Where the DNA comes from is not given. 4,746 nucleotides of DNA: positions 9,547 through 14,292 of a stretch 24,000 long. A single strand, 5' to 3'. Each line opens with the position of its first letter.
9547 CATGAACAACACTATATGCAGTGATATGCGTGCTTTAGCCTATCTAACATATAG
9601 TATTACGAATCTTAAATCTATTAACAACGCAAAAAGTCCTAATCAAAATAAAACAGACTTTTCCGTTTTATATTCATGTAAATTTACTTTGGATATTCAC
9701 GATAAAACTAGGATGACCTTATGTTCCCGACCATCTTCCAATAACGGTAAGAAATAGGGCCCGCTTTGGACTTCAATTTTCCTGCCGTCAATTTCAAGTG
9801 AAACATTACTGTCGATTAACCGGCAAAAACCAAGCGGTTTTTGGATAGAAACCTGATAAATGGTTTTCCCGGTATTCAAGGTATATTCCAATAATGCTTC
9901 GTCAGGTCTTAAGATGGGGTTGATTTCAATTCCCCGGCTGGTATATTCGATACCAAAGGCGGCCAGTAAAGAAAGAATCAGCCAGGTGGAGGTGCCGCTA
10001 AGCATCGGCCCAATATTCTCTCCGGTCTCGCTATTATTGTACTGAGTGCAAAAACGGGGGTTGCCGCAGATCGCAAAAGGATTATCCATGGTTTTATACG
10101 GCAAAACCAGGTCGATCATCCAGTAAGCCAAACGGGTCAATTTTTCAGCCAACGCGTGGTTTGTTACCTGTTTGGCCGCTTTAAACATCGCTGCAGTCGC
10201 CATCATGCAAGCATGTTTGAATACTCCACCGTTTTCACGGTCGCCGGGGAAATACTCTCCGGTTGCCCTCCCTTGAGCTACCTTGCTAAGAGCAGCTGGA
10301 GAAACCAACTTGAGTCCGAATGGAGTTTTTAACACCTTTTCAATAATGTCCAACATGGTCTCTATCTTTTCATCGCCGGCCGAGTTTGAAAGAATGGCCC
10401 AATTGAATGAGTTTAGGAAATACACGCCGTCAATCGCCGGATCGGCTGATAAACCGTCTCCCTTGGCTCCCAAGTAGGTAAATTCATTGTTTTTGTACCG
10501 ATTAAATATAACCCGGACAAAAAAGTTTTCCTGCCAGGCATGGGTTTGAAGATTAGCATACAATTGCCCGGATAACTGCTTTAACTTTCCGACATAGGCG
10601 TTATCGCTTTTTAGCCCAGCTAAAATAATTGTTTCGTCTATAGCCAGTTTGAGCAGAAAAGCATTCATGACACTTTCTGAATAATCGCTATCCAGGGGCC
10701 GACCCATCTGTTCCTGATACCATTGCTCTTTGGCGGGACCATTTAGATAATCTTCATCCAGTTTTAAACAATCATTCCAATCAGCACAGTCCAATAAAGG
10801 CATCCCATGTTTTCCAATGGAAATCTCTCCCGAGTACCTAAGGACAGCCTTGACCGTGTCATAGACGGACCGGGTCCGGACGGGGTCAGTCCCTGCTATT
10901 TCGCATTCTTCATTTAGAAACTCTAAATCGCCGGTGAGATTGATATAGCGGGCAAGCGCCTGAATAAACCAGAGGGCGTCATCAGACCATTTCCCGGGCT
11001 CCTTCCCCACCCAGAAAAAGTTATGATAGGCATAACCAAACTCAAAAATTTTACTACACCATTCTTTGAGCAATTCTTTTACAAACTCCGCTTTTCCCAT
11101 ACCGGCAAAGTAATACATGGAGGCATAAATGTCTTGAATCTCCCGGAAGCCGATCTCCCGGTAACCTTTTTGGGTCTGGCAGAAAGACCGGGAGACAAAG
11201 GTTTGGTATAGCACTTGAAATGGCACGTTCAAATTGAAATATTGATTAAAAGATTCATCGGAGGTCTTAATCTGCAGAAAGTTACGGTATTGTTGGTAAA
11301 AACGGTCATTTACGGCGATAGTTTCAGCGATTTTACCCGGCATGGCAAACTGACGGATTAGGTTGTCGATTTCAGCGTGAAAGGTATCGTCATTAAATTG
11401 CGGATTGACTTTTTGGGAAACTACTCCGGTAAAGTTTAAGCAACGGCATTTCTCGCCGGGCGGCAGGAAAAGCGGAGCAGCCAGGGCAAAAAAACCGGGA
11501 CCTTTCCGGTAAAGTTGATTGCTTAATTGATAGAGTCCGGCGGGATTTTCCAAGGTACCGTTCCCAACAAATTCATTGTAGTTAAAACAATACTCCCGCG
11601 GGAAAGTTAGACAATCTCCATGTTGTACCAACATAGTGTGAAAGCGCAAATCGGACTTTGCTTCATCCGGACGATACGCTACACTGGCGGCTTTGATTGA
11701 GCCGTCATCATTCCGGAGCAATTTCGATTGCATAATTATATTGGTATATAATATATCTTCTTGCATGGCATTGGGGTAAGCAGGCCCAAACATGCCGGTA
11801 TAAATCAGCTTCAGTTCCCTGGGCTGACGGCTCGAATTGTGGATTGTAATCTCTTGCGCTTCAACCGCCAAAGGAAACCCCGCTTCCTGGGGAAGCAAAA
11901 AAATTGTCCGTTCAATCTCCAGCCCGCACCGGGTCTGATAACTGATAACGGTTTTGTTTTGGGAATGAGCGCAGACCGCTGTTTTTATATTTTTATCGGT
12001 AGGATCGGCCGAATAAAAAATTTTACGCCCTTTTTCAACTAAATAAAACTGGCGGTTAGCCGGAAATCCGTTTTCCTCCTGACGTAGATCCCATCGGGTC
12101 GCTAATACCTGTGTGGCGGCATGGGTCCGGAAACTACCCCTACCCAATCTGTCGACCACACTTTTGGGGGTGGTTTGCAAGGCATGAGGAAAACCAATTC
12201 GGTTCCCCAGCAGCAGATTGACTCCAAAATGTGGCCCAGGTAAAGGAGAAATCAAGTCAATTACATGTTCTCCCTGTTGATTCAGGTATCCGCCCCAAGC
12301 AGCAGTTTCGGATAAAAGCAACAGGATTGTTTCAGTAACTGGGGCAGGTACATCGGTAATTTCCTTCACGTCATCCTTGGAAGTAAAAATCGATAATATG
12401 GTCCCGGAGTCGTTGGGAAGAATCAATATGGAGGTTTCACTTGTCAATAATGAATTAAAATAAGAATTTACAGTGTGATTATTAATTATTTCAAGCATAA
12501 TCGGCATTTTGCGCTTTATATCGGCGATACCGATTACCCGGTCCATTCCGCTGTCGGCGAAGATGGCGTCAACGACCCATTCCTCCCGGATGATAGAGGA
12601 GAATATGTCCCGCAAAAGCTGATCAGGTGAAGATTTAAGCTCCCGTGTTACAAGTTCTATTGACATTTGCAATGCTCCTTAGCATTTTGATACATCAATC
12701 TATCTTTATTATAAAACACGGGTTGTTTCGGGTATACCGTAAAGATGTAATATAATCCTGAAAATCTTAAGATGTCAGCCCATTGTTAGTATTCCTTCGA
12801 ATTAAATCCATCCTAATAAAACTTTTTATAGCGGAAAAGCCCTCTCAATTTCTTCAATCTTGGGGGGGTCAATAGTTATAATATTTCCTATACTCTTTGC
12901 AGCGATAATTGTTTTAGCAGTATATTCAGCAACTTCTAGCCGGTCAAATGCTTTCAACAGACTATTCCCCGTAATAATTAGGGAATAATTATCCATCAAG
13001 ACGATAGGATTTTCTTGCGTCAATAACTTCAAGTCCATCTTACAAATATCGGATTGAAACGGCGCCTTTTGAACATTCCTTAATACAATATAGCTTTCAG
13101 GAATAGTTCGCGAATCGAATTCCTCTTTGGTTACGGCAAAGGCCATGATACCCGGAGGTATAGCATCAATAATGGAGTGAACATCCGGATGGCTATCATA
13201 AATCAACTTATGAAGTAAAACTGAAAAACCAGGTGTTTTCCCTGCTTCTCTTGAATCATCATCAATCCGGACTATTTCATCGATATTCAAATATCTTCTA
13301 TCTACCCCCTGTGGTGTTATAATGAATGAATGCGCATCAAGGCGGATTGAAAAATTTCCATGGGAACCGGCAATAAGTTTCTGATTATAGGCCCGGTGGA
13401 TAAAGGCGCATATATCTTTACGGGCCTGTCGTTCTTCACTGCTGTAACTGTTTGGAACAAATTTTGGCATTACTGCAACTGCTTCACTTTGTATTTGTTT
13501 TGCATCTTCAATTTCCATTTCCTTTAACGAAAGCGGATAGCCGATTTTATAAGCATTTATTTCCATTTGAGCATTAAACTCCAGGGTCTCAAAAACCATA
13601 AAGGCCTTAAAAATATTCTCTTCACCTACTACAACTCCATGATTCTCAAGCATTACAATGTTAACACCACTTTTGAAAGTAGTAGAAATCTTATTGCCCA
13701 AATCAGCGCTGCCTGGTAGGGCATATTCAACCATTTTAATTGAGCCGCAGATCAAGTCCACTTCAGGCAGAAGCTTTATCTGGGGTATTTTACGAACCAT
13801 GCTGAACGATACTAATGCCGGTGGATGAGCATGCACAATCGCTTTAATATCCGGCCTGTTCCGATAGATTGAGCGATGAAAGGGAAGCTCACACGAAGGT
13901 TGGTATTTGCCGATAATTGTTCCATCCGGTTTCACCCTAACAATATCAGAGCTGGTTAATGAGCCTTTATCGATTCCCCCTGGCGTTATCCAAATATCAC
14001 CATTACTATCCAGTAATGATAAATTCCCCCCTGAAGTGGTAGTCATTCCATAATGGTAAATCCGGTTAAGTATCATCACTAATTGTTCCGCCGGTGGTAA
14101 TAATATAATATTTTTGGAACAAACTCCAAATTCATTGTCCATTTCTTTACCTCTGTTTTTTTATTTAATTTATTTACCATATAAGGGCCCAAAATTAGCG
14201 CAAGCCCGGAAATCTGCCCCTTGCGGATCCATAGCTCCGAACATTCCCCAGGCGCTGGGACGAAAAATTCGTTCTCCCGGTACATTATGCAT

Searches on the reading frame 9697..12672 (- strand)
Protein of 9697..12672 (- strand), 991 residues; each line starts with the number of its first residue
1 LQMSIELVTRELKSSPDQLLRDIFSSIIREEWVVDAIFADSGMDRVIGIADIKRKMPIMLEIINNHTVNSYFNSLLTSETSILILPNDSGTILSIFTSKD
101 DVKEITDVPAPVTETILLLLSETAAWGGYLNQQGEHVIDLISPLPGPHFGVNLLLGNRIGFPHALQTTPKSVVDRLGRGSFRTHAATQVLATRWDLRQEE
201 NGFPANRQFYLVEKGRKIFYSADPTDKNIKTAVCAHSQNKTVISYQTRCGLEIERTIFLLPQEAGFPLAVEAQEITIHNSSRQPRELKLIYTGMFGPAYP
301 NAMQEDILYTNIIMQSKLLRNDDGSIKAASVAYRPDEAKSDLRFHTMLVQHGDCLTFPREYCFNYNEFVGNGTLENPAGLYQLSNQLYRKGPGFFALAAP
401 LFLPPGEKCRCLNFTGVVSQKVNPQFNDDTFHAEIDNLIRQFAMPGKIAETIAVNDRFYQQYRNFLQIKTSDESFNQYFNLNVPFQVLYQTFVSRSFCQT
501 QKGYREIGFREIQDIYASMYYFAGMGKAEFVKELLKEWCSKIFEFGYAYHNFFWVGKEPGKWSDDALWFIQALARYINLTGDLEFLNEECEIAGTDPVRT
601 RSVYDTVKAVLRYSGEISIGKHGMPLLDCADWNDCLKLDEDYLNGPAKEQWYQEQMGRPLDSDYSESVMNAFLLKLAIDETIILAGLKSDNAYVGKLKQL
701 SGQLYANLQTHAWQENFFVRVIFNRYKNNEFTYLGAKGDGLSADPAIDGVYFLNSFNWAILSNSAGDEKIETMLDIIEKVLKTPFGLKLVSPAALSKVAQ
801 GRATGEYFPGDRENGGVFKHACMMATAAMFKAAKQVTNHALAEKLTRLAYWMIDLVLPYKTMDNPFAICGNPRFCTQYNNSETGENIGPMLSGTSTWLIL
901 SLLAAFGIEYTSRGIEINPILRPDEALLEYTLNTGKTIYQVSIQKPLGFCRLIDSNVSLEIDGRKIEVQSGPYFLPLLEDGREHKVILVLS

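Call 7: search_protein_families(library=pfam, proteins=[window:9697-12672:-])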
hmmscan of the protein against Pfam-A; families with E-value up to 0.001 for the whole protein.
window:9697-12672:- (991 aa): 3 families
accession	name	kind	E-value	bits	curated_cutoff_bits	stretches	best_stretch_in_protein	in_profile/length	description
PF17167.11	Glyco_hydro_94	-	3.6e-42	145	27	1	464-898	7-410/420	Glycosyl hydrolase 94 superfamily, catalytic domain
PF06165.18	GH94_b-supersand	-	2.7e-14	53.7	23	1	172-416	16-251/251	Glycosyl hydrolase 94, supersandwich domain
PF06202.20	GDE_C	-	3.3e-05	23.4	21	0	556-610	72-113/367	Amylo-alpha-1,6-glucosidase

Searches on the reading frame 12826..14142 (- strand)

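Call 7: search_protein_families(library=pfam, proteins=[window:12826-14142:-])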
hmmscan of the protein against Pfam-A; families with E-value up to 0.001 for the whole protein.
window:12826-14142:- (438 aa): 1 family
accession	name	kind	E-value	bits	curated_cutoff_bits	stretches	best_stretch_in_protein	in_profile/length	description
PF00596.27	Aldolase_II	-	1.1e-63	214.8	22.2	2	20-194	2-182/183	Class II Aldolase and Adducin N-terminal domain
